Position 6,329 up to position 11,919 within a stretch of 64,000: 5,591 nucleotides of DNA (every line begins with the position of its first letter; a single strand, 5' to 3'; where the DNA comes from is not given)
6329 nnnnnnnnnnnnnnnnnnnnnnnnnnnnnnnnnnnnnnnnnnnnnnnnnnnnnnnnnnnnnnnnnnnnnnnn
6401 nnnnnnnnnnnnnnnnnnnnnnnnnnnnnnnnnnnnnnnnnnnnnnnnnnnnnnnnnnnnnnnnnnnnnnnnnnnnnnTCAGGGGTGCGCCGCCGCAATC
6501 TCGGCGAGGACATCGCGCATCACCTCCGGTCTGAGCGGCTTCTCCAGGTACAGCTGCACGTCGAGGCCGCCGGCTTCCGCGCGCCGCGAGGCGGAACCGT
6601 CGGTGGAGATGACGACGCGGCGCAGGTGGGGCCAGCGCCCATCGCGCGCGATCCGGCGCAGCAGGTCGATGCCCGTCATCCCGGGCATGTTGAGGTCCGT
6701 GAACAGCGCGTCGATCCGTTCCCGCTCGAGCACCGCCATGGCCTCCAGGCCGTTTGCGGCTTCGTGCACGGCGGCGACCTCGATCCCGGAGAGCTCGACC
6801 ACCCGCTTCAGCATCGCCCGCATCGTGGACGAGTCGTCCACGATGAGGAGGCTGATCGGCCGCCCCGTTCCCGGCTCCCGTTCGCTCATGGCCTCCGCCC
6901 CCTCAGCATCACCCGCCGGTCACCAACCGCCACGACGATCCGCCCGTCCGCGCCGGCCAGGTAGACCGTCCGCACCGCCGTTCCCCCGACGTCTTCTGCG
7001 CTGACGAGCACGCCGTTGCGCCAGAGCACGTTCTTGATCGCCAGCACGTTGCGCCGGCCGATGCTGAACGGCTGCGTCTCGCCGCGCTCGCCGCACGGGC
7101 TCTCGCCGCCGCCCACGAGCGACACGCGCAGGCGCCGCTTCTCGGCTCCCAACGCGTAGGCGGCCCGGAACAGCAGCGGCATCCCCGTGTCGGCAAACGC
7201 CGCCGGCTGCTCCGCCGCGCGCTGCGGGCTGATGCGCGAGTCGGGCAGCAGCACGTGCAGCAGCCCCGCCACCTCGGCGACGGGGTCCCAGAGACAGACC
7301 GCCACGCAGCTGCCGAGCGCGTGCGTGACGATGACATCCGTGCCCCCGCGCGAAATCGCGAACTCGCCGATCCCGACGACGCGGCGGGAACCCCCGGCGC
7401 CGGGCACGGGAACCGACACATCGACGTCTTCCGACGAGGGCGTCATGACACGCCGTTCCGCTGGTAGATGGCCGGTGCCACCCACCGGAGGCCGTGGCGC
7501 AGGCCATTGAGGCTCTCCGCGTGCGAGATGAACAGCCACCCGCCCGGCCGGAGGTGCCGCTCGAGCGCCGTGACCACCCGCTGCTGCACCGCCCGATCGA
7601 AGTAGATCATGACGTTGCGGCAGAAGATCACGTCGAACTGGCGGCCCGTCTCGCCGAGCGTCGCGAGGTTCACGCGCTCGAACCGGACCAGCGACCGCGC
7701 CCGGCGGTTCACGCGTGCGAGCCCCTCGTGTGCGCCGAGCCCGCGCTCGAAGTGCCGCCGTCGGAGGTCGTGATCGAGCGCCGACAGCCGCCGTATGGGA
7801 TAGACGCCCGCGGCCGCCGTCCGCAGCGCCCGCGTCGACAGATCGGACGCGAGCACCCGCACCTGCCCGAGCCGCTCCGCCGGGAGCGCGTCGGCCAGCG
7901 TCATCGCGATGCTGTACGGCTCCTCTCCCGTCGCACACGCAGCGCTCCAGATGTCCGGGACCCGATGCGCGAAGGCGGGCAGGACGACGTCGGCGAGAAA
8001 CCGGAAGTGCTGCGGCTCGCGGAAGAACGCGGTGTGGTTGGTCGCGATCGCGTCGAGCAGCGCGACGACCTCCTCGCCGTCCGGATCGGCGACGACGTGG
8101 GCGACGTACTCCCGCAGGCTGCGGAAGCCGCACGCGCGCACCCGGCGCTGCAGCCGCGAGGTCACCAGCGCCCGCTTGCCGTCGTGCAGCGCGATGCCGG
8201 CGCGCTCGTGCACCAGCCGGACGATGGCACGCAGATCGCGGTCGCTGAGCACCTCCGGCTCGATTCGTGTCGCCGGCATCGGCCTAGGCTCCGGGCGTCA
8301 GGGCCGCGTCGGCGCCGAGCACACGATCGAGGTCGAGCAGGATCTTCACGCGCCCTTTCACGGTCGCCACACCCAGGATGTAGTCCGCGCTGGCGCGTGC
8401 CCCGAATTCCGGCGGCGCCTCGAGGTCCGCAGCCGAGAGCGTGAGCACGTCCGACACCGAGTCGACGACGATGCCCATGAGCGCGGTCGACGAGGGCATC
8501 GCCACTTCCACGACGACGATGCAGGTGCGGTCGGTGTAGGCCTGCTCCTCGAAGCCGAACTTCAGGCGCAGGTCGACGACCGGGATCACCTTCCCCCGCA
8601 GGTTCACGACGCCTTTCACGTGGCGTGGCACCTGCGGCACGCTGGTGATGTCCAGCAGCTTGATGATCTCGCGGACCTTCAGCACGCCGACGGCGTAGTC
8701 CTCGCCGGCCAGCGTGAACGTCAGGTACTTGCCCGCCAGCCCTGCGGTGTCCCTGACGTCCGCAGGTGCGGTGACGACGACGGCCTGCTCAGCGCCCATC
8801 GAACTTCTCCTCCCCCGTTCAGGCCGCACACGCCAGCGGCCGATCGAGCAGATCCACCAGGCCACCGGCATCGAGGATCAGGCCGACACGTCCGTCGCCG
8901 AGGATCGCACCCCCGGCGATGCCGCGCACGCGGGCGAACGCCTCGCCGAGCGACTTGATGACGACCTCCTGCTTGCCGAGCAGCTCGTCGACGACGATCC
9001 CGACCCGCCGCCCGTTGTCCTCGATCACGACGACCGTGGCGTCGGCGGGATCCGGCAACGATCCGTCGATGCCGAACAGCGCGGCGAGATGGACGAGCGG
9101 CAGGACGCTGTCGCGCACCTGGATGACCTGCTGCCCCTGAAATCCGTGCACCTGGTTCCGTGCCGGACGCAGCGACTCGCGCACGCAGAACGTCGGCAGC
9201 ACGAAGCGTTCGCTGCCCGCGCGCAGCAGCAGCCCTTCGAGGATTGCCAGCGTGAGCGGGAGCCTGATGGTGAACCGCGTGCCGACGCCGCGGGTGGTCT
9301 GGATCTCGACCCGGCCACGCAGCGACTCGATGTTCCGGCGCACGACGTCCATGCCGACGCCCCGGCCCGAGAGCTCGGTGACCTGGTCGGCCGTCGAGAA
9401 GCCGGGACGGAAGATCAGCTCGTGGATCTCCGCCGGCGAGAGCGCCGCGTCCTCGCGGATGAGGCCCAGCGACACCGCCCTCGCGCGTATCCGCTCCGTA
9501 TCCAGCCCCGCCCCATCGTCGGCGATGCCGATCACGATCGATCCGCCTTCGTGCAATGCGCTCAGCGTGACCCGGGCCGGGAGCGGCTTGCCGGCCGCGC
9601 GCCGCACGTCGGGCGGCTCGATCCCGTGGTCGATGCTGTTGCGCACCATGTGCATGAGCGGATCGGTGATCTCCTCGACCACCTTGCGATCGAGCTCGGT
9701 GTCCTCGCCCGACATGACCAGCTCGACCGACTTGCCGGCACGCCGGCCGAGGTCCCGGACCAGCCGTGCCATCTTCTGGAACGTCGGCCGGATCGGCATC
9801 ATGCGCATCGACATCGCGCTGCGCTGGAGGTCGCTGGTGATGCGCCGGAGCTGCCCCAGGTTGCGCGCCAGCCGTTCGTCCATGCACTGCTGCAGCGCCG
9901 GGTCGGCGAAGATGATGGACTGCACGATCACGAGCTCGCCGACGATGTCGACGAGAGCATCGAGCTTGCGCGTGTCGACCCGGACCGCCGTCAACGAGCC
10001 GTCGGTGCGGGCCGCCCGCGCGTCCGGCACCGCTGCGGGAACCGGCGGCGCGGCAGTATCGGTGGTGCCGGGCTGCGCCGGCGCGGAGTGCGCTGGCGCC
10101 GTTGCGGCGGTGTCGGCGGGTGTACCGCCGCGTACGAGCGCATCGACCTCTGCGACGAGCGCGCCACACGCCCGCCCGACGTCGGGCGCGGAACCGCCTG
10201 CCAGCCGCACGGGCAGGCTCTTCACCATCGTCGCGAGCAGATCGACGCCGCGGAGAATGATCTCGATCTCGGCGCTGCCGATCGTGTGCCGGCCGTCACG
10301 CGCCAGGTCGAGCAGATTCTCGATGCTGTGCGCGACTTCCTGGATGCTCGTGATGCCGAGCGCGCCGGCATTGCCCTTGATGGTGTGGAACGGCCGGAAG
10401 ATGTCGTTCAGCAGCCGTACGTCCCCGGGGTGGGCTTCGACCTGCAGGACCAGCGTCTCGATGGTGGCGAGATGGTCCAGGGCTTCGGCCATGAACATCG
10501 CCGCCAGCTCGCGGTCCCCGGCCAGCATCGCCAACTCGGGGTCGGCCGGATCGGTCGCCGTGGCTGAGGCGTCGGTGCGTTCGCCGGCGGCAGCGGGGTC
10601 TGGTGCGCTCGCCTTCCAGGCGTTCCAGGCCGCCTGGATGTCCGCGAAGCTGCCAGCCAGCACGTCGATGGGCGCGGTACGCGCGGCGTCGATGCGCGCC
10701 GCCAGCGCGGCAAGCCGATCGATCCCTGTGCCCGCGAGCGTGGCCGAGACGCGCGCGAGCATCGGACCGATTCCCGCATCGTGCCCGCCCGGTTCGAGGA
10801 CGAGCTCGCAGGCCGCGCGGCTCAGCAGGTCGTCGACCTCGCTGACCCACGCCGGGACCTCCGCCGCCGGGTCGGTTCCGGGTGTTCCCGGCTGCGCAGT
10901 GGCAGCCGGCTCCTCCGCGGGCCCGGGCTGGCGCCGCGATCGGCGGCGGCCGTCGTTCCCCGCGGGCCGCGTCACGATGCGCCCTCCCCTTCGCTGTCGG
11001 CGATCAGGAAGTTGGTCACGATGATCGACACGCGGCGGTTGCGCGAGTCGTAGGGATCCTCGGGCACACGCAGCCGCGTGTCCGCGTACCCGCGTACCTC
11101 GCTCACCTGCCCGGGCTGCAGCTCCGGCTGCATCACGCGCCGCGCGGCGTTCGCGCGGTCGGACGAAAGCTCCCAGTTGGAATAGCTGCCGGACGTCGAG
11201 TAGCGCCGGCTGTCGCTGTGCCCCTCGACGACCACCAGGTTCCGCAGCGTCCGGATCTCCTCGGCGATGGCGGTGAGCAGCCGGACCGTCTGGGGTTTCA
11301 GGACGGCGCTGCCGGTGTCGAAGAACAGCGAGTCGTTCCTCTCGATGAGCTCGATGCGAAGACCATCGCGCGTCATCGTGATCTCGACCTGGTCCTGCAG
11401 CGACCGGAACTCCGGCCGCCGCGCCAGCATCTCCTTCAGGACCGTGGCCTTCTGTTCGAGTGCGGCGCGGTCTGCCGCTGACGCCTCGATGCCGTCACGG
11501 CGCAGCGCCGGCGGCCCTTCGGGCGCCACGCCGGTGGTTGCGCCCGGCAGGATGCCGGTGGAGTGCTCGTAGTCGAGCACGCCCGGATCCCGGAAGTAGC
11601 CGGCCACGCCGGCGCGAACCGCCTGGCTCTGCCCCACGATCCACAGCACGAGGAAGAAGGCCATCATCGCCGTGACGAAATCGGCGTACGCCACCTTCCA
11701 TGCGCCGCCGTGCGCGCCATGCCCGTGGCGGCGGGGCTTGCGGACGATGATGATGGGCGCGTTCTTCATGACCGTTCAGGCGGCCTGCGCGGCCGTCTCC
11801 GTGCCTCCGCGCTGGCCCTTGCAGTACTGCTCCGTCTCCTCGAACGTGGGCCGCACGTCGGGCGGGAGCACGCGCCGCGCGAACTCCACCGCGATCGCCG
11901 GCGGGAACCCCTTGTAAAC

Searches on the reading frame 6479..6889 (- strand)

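Call 60: search_protein_families(library=pfam, proteins=[window:6479-6889:-], max_evalue=0.01)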
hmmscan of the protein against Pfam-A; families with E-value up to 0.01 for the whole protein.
window:6479-6889:- (136 aa): 1 family
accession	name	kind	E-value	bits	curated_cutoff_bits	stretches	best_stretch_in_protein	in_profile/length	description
PF00072.30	Response_reg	-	7.3e-23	81.3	30.2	1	15-127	2-109/111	Response regulator receiver domain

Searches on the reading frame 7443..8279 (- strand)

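Call 28: search_protein_families(library=pfam, proteins=[window:7443-8279:-], max_evalue=0.001)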
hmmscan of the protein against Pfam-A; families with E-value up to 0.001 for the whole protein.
window:7443-8279:- (278 aa): 6 families
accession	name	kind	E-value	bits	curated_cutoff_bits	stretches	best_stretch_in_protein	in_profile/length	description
PF01739.24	CheR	-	7.1e-52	176.1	27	1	81-262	1-184/195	CheR methyltransferase, SAM binding domain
PF03705.20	CheR_N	-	1.2e-15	57.4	27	1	15-66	2-53/53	CheR methyltransferase, all-alpha domain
PF13649.12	Methyltransf_25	-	2.8e-08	34.8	27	1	187-247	34-97/97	Methyltransferase domain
PF08242.18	Methyltransf_12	-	1e-07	33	30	1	188-249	41-98/98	Methyltransferase domain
PF08241.18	Methyltransf_11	-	3.4e-06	28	21.2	1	189-251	33-95/95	Methyltransferase domain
PF13489.12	Methyltransf_23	-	0.0001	22.5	27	1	195-257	62-123/164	Methyltransferase domain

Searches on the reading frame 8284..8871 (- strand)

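Call 60: search_protein_families(library=pfam, proteins=[window:8284-8871:-], max_evalue=0.01)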
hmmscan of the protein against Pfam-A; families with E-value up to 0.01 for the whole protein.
window:8284-8871:- (195 aa): 1 family
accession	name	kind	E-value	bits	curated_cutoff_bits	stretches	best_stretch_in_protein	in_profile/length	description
PF01584.24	CheW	-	8.7e-38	129.5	23.5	1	48-186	1-135/138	CheW-like domain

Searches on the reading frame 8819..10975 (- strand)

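Call 28: search_protein_families(library=pfam, proteins=[window:8819-10975:-], max_evalue=0.001)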
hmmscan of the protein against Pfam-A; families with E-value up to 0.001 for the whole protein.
window:8819-10975:- (718 aa): 4 families
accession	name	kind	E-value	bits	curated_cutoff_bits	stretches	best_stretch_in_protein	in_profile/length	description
PF01584.24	CheW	-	1.1e-29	103.3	23.5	1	580-708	1-135/138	CheW-like domain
PF02518.31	HATPase_c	-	8.5e-17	62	26.4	1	438-575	4-110/111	Histidine kinase-, DNA gyrase B-, and HSP90-like ATPase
PF01627.28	Hpt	-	4e-14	53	24.6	1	156-247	1-74/84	Hpt domain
PF02895.20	H-kinase_dim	-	7.6e-13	49.1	23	1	330-390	3-68/68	Signal transducing histidine kinase, homodimeric domain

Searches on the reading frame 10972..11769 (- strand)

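Call 60: search_protein_families(library=pfam, proteins=[window:10972-11769:-], max_evalue=0.01)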
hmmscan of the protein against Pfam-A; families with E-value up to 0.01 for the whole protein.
window:10972-11769:- (265 aa): 2 families
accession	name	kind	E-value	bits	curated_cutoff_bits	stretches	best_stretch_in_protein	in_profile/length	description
PF13677.11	MotB_plug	-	6.6e-16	58.1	24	1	12-61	5-56/58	Membrane MotB of proton-channel complex MotA/MotB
PF00691.25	OmpA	-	5.3e-12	46.4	27.2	1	149-245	1-96/98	OmpA family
